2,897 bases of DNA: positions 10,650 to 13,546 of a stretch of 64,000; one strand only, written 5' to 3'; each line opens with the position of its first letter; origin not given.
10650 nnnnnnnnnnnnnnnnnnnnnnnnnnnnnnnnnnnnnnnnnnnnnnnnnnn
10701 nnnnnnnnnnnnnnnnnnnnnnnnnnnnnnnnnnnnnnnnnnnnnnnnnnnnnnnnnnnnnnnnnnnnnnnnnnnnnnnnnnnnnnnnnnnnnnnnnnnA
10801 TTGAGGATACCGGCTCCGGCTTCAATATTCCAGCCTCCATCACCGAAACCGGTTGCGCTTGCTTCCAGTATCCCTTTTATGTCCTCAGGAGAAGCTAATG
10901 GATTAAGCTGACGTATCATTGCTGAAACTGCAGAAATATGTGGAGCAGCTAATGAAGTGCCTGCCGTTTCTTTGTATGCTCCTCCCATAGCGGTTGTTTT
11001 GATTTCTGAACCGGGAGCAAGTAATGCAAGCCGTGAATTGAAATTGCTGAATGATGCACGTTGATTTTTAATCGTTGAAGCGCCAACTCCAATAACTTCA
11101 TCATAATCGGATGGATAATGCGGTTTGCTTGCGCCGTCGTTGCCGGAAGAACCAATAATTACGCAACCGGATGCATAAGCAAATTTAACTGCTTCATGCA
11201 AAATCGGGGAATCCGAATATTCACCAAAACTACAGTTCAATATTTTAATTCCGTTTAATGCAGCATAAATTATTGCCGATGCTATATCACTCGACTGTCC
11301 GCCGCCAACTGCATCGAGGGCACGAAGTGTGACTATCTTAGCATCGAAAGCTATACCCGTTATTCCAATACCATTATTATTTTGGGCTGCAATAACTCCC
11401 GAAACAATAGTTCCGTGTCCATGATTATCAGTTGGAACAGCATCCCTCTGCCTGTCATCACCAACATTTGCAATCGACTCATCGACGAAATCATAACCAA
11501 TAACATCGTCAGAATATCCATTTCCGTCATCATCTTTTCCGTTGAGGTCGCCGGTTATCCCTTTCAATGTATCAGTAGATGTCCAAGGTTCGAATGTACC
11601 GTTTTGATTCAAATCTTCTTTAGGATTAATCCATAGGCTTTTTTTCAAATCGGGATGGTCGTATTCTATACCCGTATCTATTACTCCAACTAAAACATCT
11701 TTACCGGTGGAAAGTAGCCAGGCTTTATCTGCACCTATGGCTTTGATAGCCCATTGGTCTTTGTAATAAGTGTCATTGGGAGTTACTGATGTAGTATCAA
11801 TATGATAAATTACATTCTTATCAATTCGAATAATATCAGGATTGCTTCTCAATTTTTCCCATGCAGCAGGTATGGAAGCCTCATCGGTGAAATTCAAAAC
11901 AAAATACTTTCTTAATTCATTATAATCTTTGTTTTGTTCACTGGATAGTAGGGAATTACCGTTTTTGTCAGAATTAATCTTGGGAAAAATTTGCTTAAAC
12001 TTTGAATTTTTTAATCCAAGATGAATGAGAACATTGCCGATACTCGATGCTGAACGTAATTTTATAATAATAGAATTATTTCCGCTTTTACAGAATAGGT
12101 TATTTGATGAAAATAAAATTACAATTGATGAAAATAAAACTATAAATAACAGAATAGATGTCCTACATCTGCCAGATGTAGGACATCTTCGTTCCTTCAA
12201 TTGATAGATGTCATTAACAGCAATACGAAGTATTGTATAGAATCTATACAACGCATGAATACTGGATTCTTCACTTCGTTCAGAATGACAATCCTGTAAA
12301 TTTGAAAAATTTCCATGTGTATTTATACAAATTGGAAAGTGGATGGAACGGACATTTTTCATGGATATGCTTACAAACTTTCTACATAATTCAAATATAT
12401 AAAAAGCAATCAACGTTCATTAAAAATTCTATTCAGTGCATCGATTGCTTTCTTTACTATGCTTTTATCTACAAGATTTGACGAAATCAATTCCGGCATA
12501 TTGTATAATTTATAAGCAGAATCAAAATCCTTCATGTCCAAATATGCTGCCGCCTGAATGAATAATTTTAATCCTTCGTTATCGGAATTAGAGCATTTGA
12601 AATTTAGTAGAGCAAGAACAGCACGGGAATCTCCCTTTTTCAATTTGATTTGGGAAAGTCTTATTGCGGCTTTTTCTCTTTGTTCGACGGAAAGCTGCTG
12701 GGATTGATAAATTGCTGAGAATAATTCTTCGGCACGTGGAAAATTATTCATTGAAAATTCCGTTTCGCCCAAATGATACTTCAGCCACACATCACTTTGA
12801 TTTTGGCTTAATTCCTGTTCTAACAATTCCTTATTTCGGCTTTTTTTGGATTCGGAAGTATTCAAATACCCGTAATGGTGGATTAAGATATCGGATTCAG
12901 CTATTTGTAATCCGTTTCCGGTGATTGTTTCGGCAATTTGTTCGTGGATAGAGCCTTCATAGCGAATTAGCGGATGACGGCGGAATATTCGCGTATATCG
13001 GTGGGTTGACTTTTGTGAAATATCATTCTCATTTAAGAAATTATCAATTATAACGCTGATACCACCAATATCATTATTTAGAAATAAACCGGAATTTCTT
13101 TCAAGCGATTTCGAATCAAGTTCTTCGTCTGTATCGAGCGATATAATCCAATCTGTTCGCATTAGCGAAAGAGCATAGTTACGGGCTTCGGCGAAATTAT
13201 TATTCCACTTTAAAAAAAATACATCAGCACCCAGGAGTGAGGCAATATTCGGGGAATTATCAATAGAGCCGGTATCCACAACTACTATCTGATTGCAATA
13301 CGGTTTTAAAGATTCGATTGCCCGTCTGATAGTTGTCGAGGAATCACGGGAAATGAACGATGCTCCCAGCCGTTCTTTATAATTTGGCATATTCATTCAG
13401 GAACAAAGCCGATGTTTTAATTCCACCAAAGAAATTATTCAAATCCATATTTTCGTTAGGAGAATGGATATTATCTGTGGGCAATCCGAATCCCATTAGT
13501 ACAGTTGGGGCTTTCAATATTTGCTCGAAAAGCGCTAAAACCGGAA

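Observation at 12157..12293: Two different REP-like palindromes lie inside the annotated 5' end of the 1532-aa S8 protease gene, so its start codon and a REP cluster need resolving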

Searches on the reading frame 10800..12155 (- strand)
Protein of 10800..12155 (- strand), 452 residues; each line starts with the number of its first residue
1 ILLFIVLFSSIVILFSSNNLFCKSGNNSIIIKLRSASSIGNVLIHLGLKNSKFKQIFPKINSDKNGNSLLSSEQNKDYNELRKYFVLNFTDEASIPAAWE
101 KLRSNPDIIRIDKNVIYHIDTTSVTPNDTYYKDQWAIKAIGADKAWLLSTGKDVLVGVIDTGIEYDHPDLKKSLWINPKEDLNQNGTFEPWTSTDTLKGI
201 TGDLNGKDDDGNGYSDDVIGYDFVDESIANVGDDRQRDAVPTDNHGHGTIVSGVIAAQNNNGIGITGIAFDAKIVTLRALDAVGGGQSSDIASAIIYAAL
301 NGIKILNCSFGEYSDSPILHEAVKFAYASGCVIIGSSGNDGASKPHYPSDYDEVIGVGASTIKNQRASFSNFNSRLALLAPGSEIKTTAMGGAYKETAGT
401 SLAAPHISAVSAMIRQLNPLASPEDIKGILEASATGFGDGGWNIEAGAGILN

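Call 27: find_related_loci(query=window:10800-12155:-, collection=metagenome_contigs, flank=3000)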
Query window:10800-12155:- (452 aa) in metagenome_contigs; peptide patterns used: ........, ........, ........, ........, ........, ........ (x = any residue, [..] = any of these).
281 stretches matched a pattern; 145 encode a relative of the query (tblastn E <= 1e-3); the best 80 are kept; 80 distinct loci.
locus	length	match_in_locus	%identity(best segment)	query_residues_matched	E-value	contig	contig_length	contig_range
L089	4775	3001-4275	48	28-452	3e-130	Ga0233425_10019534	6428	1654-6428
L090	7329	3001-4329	45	11-452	2e-121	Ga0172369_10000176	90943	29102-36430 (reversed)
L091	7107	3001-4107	50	80-452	2e-116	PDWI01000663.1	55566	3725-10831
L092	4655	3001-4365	42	1-452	4e-106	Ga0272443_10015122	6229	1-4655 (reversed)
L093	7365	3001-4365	40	23-452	3e-93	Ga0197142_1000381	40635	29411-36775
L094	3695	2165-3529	40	23-452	5e-94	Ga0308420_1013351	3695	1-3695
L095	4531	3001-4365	39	23-452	7e-93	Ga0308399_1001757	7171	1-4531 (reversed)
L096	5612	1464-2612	42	92-452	2e-84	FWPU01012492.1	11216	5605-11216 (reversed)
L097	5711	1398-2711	39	19-452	6e-81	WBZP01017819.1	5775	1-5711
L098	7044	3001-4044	41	87-452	2e-76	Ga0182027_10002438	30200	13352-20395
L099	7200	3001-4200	31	81-449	1e-44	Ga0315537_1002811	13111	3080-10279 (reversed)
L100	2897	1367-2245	33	140-413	1e-34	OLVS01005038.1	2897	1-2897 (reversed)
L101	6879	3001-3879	33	140-413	1e-34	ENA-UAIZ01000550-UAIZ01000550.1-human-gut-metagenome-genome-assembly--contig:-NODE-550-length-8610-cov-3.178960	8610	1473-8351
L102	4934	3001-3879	33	140-413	2e-34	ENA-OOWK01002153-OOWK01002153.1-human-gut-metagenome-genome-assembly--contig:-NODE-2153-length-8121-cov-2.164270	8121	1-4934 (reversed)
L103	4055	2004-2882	33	140-413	2e-34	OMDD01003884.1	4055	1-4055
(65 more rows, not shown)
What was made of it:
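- Tried and rejected: Search for an empty-site allele or a close strain: the metagenome scan gave a best hit of 50% identity (call 27).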

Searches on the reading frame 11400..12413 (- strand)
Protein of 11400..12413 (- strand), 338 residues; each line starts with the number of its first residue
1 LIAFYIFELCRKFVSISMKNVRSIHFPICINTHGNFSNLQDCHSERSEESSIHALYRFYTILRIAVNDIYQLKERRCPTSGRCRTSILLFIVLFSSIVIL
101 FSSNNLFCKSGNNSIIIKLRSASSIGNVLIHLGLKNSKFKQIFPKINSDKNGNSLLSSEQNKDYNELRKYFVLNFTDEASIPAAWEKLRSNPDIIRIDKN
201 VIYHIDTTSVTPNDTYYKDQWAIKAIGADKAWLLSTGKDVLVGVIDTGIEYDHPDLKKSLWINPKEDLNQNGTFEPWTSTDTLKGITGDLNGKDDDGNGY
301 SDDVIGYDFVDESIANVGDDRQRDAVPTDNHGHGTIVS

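Call 37: search_protein_families(library=ncbifam, proteins=[window:11400-12413:-], max_evalue=0.01)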
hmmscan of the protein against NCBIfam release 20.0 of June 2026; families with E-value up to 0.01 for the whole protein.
window:11400-12413:- (338 aa): 1 family
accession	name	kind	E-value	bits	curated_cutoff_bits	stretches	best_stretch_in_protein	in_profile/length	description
TIGR03921.1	T7SS_mycosin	equivalog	2.8e-07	30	278.75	1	228-259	3-33/353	type VII secretion-associated serine protease mycosin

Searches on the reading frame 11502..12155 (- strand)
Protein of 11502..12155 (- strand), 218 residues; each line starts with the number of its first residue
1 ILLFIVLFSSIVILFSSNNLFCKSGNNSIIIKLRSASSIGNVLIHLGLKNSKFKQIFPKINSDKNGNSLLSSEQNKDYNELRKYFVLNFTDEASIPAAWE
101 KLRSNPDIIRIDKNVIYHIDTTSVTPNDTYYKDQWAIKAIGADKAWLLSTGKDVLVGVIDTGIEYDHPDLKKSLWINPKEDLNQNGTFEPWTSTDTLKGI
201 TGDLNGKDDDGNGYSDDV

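Call 39: find_homologous_proteins(query=window:11502-12155:-, max_evalue=1e-10)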
Query window:11502-12155:- (218 aa): 2 proteins with E <= 1e-10 among 382 candidates.
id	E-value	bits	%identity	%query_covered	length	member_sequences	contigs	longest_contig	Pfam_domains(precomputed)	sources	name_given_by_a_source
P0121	3.5e-23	100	52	54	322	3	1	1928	PF00082.28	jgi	jgi:subtilisin family serine protease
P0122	2.8e-15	74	45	47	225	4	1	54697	PF00082.28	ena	-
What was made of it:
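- Tried and rejected: A protein search with the N-terminal 218 aa gave a best hit of 52% (call 39).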

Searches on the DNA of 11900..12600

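Call 18: search_rna_families(source=window, start=11900, end=12600, threshold=evalue, max_evalue=10)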
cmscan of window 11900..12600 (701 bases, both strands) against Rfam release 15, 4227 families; matches with E-value up to 10: 14.
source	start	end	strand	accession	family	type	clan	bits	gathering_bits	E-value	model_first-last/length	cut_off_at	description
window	12141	12205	-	RF02625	WsnRNA46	Gene; sRNA;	-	24.7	65.3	0.018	1-151/151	no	Wolbachia sRNA 46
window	12276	12344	-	RF04330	snoMe28S-C3422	Gene; snRNA; snoRNA; CD-box;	-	23.4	80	2.6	1-79/79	no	Drosophila C/D box small nucleolar RNA snoMe28S-C3422 family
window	12397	12457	-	RF03623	mir-1252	Gene; miRNA;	-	23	70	0.27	1-65/65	no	mir-1252 microRNA precursor family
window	12228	12322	-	RF02375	Aar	Gene; sRNA;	-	18.6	60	3.8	1-191/191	no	Aar sRNA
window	12271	12330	+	RF00165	Corona_pk3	Cis-reg;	CL00117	18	35.6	0.54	1-61/61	no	Coronavirus 3' UTR pseudoknot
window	12056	12214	+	RF01445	S_pombe_snR94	Gene; snRNA; snoRNA; HACA-box;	-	17.4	100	2.3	1-210/210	no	small nucleolar RNA snR94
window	12093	12192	+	RF04184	BTnc060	Gene; sRNA;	-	16.6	228.9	5.7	1-213/213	no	Bacteroides sRNA BTnc060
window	12154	12190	-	RF04108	mir-2513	Gene; miRNA;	-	16.5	89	3.4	1-120/120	no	mir-2513 microRNA precursor family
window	12141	12205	+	RF00833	mir-70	Gene; miRNA;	-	15.9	90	6.1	1-79/79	no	mir-70 microRNA precursor family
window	12154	12190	+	RF04108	mir-2513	Gene; miRNA;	-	15.4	89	6.6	1-120/120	no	mir-2513 microRNA precursor family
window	12146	12193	-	RF03716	mir-7131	Gene; miRNA;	-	15.2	74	6.8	1-84/84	no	mir-7131 microRNA precursor family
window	12156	12189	-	RF04208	MIR8742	Gene; miRNA;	-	14.7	130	5.2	1-131/131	no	MIR8742 microRNA precursor family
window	12386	12457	-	RF04128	MIR8562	Gene; miRNA;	-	13.4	211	8.8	92-162/242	no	MIR8562 microRNA precursor family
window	12104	12192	+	RF02080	STnc170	Gene; sRNA;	-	10.7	80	8.5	171-272/333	no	Salmonella enterica sRNA STnc170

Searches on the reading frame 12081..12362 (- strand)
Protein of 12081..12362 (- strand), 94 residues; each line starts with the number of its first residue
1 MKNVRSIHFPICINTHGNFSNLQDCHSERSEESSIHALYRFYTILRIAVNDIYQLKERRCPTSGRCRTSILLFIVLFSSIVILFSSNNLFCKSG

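Call 59: find_homologous_proteins(query=window:12081-12362:-, max_evalue=10)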
Query seq(94 aa): 5 candidates shared short words with the query, none scored E <= 10.
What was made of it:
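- A search with it found no protein, although that search also missed the self protein and is therefore a weak negative (call 59).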

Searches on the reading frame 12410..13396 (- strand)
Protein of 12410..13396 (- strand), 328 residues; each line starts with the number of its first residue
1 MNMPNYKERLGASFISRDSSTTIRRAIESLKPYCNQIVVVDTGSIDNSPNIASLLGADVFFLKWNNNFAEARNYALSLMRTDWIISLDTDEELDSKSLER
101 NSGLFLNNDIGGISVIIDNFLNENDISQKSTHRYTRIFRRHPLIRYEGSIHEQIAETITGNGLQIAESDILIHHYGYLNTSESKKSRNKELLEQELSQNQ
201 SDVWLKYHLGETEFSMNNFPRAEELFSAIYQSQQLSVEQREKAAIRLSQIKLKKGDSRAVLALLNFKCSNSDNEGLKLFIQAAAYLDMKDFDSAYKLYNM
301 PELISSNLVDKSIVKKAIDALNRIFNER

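Call 14: search_protein_families(library=pfam, proteins=[window:12410-13396:-])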
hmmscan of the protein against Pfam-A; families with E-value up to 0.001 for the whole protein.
window:12410-13396:- (328 aa): 2 families
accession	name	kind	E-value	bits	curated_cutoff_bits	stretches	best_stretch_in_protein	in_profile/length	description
PF00535.33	Glycos_transf_2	-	4.2e-14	53.3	23.3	1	21-140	11-139/168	Glycosyl transferase family 2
PF14559.12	TPR_19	-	0.00018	22.2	25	0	190-229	12-51/68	Tetratricopeptide repeat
